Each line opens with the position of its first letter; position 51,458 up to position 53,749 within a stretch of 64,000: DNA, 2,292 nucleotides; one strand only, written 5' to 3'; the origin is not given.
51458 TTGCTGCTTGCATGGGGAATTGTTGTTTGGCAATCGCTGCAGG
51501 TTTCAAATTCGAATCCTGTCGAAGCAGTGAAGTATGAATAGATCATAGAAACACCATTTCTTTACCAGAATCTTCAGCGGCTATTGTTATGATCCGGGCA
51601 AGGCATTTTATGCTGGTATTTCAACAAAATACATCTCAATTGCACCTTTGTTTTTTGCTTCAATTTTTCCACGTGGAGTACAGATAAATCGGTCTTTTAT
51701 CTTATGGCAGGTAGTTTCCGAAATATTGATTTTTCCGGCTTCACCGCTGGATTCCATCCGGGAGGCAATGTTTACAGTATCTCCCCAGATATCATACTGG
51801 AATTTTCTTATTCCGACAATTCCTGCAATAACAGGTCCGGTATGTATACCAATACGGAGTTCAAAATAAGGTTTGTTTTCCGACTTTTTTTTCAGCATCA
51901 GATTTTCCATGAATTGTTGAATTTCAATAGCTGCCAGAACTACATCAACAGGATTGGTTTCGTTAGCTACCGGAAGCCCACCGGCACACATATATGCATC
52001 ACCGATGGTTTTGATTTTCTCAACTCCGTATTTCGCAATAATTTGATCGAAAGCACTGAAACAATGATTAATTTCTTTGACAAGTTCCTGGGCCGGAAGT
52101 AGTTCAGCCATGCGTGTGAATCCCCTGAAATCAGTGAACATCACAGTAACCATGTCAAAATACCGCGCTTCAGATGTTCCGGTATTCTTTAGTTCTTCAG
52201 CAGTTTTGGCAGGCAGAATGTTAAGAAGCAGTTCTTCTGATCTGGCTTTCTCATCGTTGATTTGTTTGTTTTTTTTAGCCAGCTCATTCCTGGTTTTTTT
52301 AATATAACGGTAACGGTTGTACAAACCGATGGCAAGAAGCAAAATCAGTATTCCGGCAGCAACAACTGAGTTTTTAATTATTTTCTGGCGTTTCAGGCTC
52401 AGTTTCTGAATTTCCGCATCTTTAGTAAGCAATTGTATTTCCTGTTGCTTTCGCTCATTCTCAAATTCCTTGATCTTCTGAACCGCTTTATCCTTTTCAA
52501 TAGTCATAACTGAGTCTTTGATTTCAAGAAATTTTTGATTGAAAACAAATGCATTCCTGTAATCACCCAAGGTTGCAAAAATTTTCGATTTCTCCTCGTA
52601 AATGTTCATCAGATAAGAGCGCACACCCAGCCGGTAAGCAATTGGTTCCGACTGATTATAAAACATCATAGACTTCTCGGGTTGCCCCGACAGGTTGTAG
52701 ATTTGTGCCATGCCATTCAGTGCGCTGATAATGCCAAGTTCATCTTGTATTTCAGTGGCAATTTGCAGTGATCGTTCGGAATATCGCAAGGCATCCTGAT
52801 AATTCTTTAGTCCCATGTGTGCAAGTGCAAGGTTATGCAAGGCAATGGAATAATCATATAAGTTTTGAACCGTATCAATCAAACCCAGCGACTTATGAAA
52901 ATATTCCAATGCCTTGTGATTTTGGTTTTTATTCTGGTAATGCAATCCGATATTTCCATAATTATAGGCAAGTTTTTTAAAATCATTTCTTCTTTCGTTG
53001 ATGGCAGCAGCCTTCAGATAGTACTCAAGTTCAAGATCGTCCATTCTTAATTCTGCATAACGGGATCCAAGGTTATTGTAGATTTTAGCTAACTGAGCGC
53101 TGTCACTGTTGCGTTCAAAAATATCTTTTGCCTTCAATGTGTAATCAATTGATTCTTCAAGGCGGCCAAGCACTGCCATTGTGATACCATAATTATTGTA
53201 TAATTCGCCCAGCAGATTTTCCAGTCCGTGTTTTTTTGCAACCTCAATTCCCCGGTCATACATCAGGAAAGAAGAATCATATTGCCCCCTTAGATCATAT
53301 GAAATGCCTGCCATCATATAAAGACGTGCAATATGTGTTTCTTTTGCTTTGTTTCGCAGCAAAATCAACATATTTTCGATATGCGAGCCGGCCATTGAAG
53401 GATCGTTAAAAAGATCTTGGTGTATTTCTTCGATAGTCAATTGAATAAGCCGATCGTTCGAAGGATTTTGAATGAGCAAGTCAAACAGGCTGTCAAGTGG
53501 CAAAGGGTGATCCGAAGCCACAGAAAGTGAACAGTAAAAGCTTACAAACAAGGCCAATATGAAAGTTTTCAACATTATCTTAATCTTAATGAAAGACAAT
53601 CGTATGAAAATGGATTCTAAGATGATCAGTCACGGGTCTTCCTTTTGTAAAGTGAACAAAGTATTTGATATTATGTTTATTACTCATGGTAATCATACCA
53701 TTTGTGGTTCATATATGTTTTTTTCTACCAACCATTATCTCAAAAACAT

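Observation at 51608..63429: Signalling island: paralogous TPR-sensor receptors (cyclase output vs His-kinase output) flanking DUF1684 and NfeD-flotillin, upstream of a giant candidate T9SS LamG adhesin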

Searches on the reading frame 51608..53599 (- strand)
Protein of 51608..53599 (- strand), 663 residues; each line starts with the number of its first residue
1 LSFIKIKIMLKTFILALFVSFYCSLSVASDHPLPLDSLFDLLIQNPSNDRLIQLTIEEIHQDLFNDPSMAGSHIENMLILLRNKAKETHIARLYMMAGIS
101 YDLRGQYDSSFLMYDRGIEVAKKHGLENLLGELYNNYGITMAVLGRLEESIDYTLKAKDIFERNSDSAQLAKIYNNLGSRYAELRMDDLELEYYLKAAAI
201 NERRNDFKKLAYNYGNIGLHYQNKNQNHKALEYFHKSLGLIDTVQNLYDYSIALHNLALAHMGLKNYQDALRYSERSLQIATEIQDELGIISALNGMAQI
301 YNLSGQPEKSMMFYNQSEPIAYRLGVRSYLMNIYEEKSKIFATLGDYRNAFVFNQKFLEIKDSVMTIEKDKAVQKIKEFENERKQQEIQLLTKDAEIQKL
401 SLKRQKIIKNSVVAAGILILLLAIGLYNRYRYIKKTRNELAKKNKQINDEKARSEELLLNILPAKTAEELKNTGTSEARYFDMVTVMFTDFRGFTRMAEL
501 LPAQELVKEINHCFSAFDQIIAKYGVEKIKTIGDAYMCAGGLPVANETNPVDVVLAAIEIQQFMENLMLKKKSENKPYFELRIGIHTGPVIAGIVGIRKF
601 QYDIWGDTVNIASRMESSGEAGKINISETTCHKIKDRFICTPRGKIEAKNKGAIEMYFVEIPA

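Call 3: search_protein_families(library=pfam, proteins=[window:51608-53599:-], max_evalue=0.01)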
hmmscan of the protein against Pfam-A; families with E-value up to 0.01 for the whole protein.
window:51608-53599:- (663 aa): 8 families
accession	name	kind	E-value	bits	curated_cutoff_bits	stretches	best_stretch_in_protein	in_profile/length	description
PF00211.25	Guanylate_cyc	-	5.9e-54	182.9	21.9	1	479-660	4-182/183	Adenylate and Guanylate cyclase catalytic domain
PF13424.12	TPR_12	-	6.8e-24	84.3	30.1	2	251-321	3-75/77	Tetratricopeptide repeat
PF07719.23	TPR_2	-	4.2e-09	36.3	27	1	253-281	3-31/34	Tetratricopeptide repeat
PF13181.12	TPR_8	-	9.7e-09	35.2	25.7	0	253-281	3-31/34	Tetratricopeptide repeat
PF00515.34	TPR_1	-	1.3e-08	34.7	27.8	0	253-280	3-30/34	Tetratricopeptide repeat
PF13374.12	TPR_10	-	1.1e-06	28.8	27.5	1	253-283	4-34/42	Tetratricopeptide repeat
PF14853.12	Fis1_TPR_C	-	0.00044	20.8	25.3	1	254-281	4-31/53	Fis1 C-terminal tetratricopeptide repeat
PF13176.12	TPR_7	-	0.0016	18.9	27.9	0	253-286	1-34/36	Tetratricopeptide repeat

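Call 4: search_protein_families(library=ncbifam, proteins=[window:51608-53599:-], max_evalue=0.01)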
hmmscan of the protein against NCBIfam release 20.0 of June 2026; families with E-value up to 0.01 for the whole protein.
window:51608-53599:- (663 aa): 7 families
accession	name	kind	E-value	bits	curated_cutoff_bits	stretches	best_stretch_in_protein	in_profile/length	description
NF053520.1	HK_Porph_FimS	equivalog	4e-24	84.8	600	2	190-453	143-396/618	sensor histidine kinase FimS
NF053779.1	BT3442_fam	equivalog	2.4e-08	33.1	940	1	87-260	98-268/563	BT3442 family protein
TIGR03903.1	TOMM_kin_cyc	equivalog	4.5e-08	31.4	705.75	1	510-647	318-449/1267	TOMM system kinase/cyclase fusion protein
NF002725.1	PRK02603.1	equivalog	8e-07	29.2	143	1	207-310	31-125/173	photosystem I assembly protein Ycf3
NF041717.1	HaaA_phane_TPR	equivalog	3.3e-05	22.2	1125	1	87-317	506-738/882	cyclophane-containing RiPP biosynthesis TPR protein HaaT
NF053617.1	SARPRegAfsRStmc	equivalog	8.4e-05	20.7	1430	1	89-314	734-959/986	SARP-family global regulator AfsR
NF058673.1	LipAdnlyCyLipJMY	equivalog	0.0014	17.4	800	1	483-645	295-434/449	bifunctional lipase/adenylate cyclase LipJ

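Call 10: find_homologous_proteins(query=window:51608-53575:-)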
Query window:51608-53575:- (655 aa): 1627 proteins with E <= 0.001 among 8000 candidates; the best 120 are listed.
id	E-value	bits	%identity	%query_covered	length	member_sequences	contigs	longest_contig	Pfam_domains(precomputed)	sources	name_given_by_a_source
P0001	0.0e+0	1448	100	100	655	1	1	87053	PF00515.35,PF13424.13,PF00211.26,PF13181.13,PF07719.24,PF13374.13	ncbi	-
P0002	1.0e-293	994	69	99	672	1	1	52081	PF00515.35,PF13424.13,PF00211.26,PF13181.13,PF07719.24,PF13374.13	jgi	jgi:adenylate cyclase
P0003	6.5e-291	984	69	97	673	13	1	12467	PF00515.35,PF13424.13,PF13176.13,PF00211.26,PF13181.13,PF07719.24,PF13374.13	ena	-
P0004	3.0e-287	972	68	99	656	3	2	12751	PF00515.35,PF13424.13,PF00211.26,PF13181.13,PF07719.24,PF13374.13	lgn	-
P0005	1.2e-283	960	69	95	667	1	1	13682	PF00515.35,PF13424.13,PF13176.13,PF00211.26,PF13181.13,PF07719.24,PF13374.13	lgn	-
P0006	8.2e-277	938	65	100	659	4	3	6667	PF00515.35,PF13424.13,PF00211.26,PF13181.13,PF07719.24,PF13374.13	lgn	-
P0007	1.5e-274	930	64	99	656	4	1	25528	PF00515.35,PF13424.13,PF00211.26,PF07719.24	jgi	jgi:adenylate cyclase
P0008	2.4e-274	930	65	99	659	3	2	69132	PF17874.8,PF00515.35,PF13424.13,PF13176.13,PF00211.26,PF13181.13,PF07719.24,PF13374.13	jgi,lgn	-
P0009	3.5e-271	919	64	98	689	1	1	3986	PF00515.35,PF13424.13,PF00211.26,PF07719.24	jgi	-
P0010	2.8e-264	897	64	98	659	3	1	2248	PF00515.35,PF13424.13,PF00211.26,PF13181.13,PF07719.24,PF13374.13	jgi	jgi:adenylate cyclase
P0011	2.3e-263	893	63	99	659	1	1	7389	PF00515.35,PF13424.13,PF13176.13,PF00211.26,PF13181.13,PF07719.24,PF13374.13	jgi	-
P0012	9.8e-259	878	62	99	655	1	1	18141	PF00515.35,PF13424.13,PF28559.1,PF13176.13,PF00211.26,PF13181.13,PF07719.24,PF13374.13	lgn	-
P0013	6.0e-254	862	63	95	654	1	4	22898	PF00515.35,PF13424.13,PF00211.26,PF13181.13,PF07719.24,PF13374.13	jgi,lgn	-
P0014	4.0e-250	850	60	99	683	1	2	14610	PF00515.35,PF13424.13,PF28559.1,PF13176.13,PF00211.26,PF13181.13,PF07719.24,PF13374.13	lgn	-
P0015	1.4e-248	845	63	96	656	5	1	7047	PF00515.35,PF13424.13,PF13176.13,PF00211.26,PF13181.13,PF07719.24,PF13374.13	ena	-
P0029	3.0e-230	784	57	99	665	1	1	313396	PF00515.35,PF13424.13,PF13176.13,PF00211.26,PF13181.13,PF07719.24,PF13374.13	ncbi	ncbi:MAG: adenylate/guanylate cyclase domain-containing protein [Bacteroidales bacterium]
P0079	1.6e-204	699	51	99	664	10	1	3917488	PF00515.35,PF13424.13,PF13176.13,PF24885.2,PF14938.13,PF00211.26,PF13181.13,PF07719.24,PF13374.13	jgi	jgi:adenylate cyclase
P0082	2.3e-202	692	49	99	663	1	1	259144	PF17874.8,PF00515.35,PF13424.13,PF13176.13,PF13428.13,PF00211.26,PF13181.13,PF07719.24,PF13374.13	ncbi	-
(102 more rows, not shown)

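Call 11: find_encoding_contigs(protein=P0001, flank=10000, max_places=2)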
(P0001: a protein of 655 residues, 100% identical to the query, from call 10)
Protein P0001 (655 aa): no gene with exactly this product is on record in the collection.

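Call 12: find_encoding_contigs(protein=P0002, flank=10000, max_places=2)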
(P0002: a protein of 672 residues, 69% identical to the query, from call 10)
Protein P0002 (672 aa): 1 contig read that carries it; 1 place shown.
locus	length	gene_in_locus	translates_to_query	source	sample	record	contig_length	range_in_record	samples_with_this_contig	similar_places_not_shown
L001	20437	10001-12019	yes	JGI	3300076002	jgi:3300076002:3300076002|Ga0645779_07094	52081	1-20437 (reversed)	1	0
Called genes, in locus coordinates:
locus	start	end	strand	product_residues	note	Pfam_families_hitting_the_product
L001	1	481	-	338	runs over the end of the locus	PF00106:adh_short, PF01073:3Beta_HSD, PF01370:Epimerase, PF02719:Polysacc_synt_2, PF04321:RmlD_sub_bind, PF13460:NAD_binding_10 (weak), PF13561:adh_short_C2 (faint), PF16363:GDP_Man_Dehyd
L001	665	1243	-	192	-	PF25084:LbH_EIF2B, PF00132:Hexapep, PF25087:GMPPB_C (weak), PF14602:Hexapep_2 (weak)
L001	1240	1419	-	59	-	-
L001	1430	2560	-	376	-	PF00155:Aminotran_1_2, PF01041:DegT_DnrJ_EryC1, PF01212:Beta_elim_lyase (weak), PF01053:Cys_Met_Meta_PP (weak)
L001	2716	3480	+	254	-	-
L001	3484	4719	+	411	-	PF04413:Glycos_transf_N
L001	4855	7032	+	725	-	PF14870:PSII_BNR (weak), PF15902:Sortilin-Vps10 (faint), PF25852:DUF6242_C (faint), PF02012:BNR (faint), PF14870:PSII_BNR, PF18962:Por_Secre_tail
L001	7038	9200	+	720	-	PF15902:Sortilin-Vps10 (faint), PF25852:DUF6242_C (faint), PF02012:BNR (faint), PF14870:PSII_BNR (weak), PF18962:Por_Secre_tail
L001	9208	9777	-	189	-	PF07920:DUF1684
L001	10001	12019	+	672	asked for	PF00515:TPR_1 (faint), PF07719:TPR_2 (faint), PF13181:TPR_8 (faint), PF13374:TPR_10 (faint), PF13424:TPR_12, PF00211:Guanylate_cyc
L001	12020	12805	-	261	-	PF00106:adh_short, PF08659:KR, PF23441:SDR, PF13561:adh_short_C2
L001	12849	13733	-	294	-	PF00756:Esterase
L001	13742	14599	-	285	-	PF00149:Metallophos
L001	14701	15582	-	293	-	PF18765:Polbeta (faint)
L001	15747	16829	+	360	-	PF04166:PdxA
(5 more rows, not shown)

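Call 13: find_encoding_contigs(protein=P0008, flank=10000, max_places=2)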
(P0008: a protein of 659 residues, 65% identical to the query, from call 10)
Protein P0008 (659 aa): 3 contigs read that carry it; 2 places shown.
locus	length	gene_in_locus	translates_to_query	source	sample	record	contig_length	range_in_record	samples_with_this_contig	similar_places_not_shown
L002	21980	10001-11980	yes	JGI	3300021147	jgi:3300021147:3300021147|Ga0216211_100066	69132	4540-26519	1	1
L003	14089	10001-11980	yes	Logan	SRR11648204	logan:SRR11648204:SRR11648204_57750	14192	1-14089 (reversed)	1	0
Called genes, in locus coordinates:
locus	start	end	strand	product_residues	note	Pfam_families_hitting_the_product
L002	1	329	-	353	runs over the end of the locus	PF00106:adh_short (faint), PF01073:3Beta_HSD, PF01370:Epimerase, PF02719:Polysacc_synt_2, PF04321:RmlD_sub_bind, PF07993:NAD_binding_4, PF16363:GDP_Man_Dehyd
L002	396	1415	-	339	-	PF00106:adh_short (weak), PF01073:3Beta_HSD, PF01370:Epimerase, PF02719:Polysacc_synt_2 (weak), PF04321:RmlD_sub_bind, PF13460:NAD_binding_10 (faint), PF16363:GDP_Man_Dehyd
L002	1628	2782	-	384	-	PF13173:AAA_14, PF13635:DUF4143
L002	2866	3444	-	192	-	PF25084:LbH_EIF2B, PF00132:Hexapep, PF25087:GMPPB_C (weak), PF14602:Hexapep_2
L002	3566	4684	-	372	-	PF00155:Aminotran_1_2, PF01041:DegT_DnrJ_EryC1, PF01212:Beta_elim_lyase (weak)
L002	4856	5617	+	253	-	-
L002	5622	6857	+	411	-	PF04413:Glycos_transf_N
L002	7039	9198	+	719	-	PF14870:PSII_BNR (weak), PF25852:DUF6242_C (faint), PF14870:PSII_BNR, PF15902:Sortilin-Vps10 (weak), PF14870:PSII_BNR (weak), PF18962:Por_Secre_tail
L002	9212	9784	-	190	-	PF07920:DUF1684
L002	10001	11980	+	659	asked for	PF00515:TPR_1 (faint), PF07719:TPR_2 (faint), PF13176:TPR_7 (faint), PF13181:TPR_8 (faint), PF13374:TPR_10 (faint), PF13424:TPR_12, PF13424:TPR_12, PF00211:Guanylate_cyc, +1 more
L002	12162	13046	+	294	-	-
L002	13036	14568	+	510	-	PF13365:Trypsin_2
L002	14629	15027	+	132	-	-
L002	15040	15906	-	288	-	PF00756:Esterase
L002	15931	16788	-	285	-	PF00149:Metallophos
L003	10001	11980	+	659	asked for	PF00515:TPR_1 (faint), PF07719:TPR_2 (faint), PF13176:TPR_7 (faint), PF13181:TPR_8 (faint), PF13374:TPR_10 (faint), PF13424:TPR_12, PF13424:TPR_12, PF00211:Guanylate_cyc, +1 more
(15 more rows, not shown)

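Call 14: find_encoding_contigs(protein=P0029, flank=10000, max_places=1)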
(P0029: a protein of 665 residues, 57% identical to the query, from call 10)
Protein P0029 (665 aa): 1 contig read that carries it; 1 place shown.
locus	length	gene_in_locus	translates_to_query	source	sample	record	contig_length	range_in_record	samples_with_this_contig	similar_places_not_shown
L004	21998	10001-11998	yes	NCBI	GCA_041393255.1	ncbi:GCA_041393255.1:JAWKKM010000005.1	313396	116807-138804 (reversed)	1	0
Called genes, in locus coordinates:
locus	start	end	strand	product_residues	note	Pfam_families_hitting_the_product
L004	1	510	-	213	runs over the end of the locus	PF08450:SGL (faint), PF25021:TEN_NHL (faint), PF24684:Vgb_lyase (faint), PF01436:NHL (weak), PF07494:Reg_prop (faint), PF21456:Gp7_6th (faint), PF01436:NHL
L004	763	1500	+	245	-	-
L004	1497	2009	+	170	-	PF18962:Por_Secre_tail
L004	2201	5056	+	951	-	PF26550:Tricorn_2nd (faint), PF26549:Tricorn_N, PF07676:PD40, PF04389:Peptidase_M28, PF00595:PDZ (weak), PF13180:PDZ_2, PF17820:PDZ_6 (faint)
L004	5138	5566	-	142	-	PF08818:DUF1801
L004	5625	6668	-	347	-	PF14391:DUF4421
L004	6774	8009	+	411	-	PF04235:DUF418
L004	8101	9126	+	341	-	PF00211:Guanylate_cyc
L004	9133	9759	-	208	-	PF07920:DUF1684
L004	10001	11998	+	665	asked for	PF13374:TPR_10 (faint), PF00515:TPR_1 (faint), PF07719:TPR_2 (faint), PF13176:TPR_7 (faint), PF13181:TPR_8 (faint), PF13424:TPR_12, PF00211:Guanylate_cyc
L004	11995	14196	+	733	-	PF24885:TPR_NPHP3 (faint), PF00515:TPR_1 (faint), PF07719:TPR_2 (faint), PF13176:TPR_7 (faint), PF13181:TPR_8 (faint), PF13424:TPR_12 (weak), PF13424:TPR_12, PF00211:Guanylate_cyc, +4 more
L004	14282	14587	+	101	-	-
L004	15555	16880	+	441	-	PF06123:CreD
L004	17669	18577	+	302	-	-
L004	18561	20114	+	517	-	PF13365:Trypsin_2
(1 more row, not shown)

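Call 15: find_encoding_contigs(protein=P0079, flank=10000, max_places=1)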
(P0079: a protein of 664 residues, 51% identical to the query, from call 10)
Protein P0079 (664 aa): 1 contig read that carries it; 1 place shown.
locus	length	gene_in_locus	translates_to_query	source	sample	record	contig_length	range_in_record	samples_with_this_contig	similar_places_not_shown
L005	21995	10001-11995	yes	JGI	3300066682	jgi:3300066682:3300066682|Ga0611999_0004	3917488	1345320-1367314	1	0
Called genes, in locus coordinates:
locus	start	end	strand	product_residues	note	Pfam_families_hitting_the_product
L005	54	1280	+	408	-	PF13439:Glyco_transf_4, PF13579:Glyco_trans_4_4, PF00534:Glycos_transf_1, PF13692:Glyco_trans_1_4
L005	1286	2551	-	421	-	PF04932:Wzy_C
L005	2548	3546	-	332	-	PF00535:Glycos_transf_2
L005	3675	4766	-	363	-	PF13477:Glyco_trans_4_2, PF00534:Glycos_transf_1, PF13692:Glyco_trans_1_4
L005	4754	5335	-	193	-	PF00132:Hexapep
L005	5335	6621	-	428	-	PF01943:Polysacc_synt (weak), PF13440:Polysacc_synt_3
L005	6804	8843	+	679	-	PF01751:Toprim, PF01131:Topoisom_bac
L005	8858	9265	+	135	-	PF06803:DUF1232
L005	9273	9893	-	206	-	PF07920:DUF1684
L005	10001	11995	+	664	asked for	PF00515:TPR_1 (faint), PF07719:TPR_2 (faint), PF13176:TPR_7 (faint), PF13374:TPR_10 (faint), PF13424:TPR_12, PF13181:TPR_8 (weak), PF13424:TPR_12, PF00211:Guanylate_cyc, +2 more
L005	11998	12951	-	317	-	PF02219:MTHFR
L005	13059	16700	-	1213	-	PF02574:S-methyl_trans, PF00809:Pterin_bind, PF02607:B12-binding_2, PF02310:B12-binding, PF02965:Met_synt_B12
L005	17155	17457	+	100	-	-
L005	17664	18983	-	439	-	PF13701:DDE_Tnp_1_4, PF01609:DDE_Tnp_1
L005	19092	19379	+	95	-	-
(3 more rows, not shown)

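Call 25: find_related_loci(query=A1, collection=genome_contigs, flank=10000)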
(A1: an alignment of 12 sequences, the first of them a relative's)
Query A1 (655 aa) in genome_contigs; peptide patterns used: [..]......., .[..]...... (x = any residue, [..] = any of these).
600 stretches matched a pattern (row limit reached: there are more); 586 encode a relative of the query (tblastn E <= 1e-3); the best 80 are kept; 79 distinct loci.
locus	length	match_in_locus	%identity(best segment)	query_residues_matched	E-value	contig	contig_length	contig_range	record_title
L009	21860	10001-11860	40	23-652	7e-136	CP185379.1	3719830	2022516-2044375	MAG: Candidatus Pollutiaquabacter aromativorans isolate NLOS2-E-001 chromosome, complete genome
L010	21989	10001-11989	39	1-652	4e-132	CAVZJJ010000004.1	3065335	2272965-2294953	MAG: uncultured Bacteroidetes bacterium isolate MFD04716.bin.2.246 genome assembly, contig: contig_9779, whole genome sh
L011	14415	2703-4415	41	108-652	1e-128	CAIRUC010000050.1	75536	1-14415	MAG: uncultured Bacteroidetes bacterium isolate LJ_bin-3261 genome assembly, contig: bin-3261:050/141, whole genome shot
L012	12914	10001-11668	40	82-652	1e-126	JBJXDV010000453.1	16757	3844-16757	MAG: Chitinophagaceae bacterium isolate P.bin.65 k127_1832077, whole genome shotgun sequence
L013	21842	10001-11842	39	26-654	1e-125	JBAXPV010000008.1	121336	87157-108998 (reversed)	MAG: Bacteroidota bacterium isolate ELA540 MAG540_8, whole genome shotgun sequence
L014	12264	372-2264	37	5-652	3e-125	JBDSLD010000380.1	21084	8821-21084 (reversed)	MAG: Ferruginibacter sp. isolate cluster1_bin.361 k127_2754167, whole genome shotgun sequence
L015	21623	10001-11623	40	89-651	7e-122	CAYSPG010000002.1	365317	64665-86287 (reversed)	MAG TPA_asm: uncultured Flavobacteriaceae bacterium isolate SRP173033_co1_339 genome assembly, contig: NODE_13_length_36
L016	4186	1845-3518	40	136-655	2e-122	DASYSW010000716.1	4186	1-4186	MAG TPA_asm: Chitinophagaceae bacterium isolate SMAG_U4549 k141_1918014, whole genome shotgun sequence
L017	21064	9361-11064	38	90-652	1e-119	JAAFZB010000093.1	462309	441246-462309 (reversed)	Flavihumibacter soli strain R14 707, whole genome shotgun sequence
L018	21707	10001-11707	39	109-652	4e-119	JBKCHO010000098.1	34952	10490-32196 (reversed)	MAG: Bacteroidota bacterium isolate samp_487_concoct_766 samp_487_1015137, whole genome shotgun sequence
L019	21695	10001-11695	38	86-652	4e-118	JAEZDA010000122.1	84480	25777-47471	MAG: Bacteroidetes bacterium isolate OH_CBrB_271 k127_2263160, whole genome shotgun sequence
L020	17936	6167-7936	36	57-654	2e-118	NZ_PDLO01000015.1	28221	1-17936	Neolewinella marina strain MKG-38 contig15, whole genome shotgun sequence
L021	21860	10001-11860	37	5-651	2e-119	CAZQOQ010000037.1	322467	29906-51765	MAG TPA_asm: uncultured Flavobacteriales bacterium isolate binchicken_co200_93 genome assembly, contig: k141_1277921, wh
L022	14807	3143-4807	39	123-652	7e-116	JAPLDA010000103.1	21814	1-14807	MAG: Bacteroidetes bacterium isolate LacPavin_0818_WC45_MAG_44_19 LacPavin_0818_WC45_scaffold_599136, whole genome shotg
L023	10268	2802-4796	36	2-652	2e-115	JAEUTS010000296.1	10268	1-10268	MAG: Bacteroidia bacterium isolate new MAG-335 k141_3744931, whole genome shotgun sequence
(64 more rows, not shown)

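Call 48: find_encoding_contigs(protein=P0082, flank=6000, max_places=1)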
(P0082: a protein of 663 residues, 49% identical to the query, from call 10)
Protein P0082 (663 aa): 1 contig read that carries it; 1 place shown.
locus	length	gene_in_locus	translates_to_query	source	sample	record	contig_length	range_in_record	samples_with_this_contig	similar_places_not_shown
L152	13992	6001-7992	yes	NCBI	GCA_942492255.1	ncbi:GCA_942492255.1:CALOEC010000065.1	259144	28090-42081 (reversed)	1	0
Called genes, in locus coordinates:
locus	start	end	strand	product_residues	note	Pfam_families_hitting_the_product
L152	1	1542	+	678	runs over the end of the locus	PF01751:Toprim, PF01131:Topoisom_bac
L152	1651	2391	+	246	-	PF13505:OMP_b-brl (weak), PF13568:OMP_b-brl_2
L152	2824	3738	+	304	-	PF04960:Glutaminase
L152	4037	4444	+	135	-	PF06803:DUF1232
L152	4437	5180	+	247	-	PF03932:CutC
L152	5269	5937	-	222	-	PF07920:DUF1684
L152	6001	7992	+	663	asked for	PF17874:TPR_MalT (faint), PF00515:TPR_1 (faint), PF07719:TPR_2 (faint), PF13176:TPR_7 (faint), PF13181:TPR_8 (faint), PF13374:TPR_10 (faint), PF13424:TPR_12, PF00211:Guanylate_cyc, +1 more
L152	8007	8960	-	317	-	PF02219:MTHFR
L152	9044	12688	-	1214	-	PF02574:S-methyl_trans, PF00809:Pterin_bind, PF02607:B12-binding_2, PF02310:B12-binding, PF02965:Met_synt_B12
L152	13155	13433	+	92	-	PF01527:HTH_Tnp_1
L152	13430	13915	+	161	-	PF13276:HTH_21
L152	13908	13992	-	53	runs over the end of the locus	-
